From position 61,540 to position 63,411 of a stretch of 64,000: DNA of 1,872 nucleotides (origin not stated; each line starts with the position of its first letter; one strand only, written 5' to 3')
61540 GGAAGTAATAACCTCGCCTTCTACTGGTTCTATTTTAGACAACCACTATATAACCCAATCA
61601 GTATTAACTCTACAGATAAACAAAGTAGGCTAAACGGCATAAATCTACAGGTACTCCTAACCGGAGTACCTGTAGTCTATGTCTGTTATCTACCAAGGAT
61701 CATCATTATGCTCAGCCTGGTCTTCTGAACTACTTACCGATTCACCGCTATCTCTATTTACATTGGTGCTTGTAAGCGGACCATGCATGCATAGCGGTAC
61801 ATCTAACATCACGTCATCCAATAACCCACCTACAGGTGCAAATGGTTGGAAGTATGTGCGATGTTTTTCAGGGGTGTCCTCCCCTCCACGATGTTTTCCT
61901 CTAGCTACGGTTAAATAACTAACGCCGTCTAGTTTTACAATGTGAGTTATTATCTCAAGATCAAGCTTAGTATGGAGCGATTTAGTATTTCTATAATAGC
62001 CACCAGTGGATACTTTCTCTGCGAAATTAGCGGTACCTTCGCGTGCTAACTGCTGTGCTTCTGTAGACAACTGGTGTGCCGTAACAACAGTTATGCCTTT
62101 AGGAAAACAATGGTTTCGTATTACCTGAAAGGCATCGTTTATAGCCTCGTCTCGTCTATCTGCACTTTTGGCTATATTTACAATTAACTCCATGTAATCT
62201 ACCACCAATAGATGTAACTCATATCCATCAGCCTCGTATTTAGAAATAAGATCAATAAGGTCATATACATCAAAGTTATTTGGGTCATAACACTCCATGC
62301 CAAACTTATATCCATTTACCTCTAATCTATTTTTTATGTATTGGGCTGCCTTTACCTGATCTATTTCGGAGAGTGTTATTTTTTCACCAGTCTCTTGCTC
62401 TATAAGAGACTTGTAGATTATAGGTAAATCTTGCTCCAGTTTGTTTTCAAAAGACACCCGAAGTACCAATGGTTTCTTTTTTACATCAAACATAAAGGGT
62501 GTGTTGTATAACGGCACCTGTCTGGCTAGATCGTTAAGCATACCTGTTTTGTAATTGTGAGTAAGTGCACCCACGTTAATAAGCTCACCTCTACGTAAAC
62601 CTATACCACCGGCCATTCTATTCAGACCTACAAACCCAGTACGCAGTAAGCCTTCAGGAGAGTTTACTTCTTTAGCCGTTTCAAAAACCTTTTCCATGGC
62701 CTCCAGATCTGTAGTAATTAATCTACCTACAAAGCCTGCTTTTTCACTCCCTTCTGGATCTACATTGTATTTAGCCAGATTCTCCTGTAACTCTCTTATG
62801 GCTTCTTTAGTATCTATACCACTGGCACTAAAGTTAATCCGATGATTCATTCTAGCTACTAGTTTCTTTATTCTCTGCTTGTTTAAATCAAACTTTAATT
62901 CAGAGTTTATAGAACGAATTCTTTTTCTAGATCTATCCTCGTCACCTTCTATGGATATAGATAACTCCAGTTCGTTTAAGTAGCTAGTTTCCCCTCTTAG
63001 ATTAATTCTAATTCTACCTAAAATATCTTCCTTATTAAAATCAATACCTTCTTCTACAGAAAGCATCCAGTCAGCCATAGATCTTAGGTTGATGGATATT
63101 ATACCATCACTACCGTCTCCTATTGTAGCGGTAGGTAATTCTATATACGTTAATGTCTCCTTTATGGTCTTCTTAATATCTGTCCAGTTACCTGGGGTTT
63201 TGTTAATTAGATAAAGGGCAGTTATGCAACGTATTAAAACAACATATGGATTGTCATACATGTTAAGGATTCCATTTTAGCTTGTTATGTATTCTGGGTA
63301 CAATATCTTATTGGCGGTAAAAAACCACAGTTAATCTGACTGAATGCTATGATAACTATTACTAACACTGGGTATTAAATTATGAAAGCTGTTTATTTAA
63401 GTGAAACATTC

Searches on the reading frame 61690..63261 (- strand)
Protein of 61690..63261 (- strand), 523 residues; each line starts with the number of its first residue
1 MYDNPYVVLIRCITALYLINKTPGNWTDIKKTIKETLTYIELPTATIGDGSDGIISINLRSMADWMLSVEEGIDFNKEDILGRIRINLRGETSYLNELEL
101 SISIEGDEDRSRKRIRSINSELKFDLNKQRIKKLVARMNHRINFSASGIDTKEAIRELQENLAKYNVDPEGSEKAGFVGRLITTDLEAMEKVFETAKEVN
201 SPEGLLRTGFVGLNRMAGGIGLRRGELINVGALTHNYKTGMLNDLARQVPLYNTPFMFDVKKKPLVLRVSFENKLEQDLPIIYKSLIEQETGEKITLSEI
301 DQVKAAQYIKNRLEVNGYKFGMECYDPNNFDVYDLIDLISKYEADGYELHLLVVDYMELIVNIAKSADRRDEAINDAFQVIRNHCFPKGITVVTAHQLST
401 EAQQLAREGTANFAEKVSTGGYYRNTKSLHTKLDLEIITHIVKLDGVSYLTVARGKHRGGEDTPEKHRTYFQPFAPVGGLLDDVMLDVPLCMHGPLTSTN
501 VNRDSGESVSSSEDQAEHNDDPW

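Call 7: search_protein_families(library=phrogs, proteins=[window:61690-63261:-])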
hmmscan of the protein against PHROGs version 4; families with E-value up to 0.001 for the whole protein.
window:61690-63261:- (523 aa): 3 families
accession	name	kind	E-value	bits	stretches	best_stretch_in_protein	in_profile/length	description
phrog_3213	-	DNA, RNA and nucleotide metabolism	1.2e-126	424.5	1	4-491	2-489/509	DnaB-like replicative helicase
phrog_19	-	DNA, RNA and nucleotide metabolism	3.8e-17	63.4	1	150-403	284-510/621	DnaB-like replicative helicase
phrog_239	-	DNA, RNA and nucleotide metabolism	2.6e-05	24.4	1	169-403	317-522/801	DNA primase/helicase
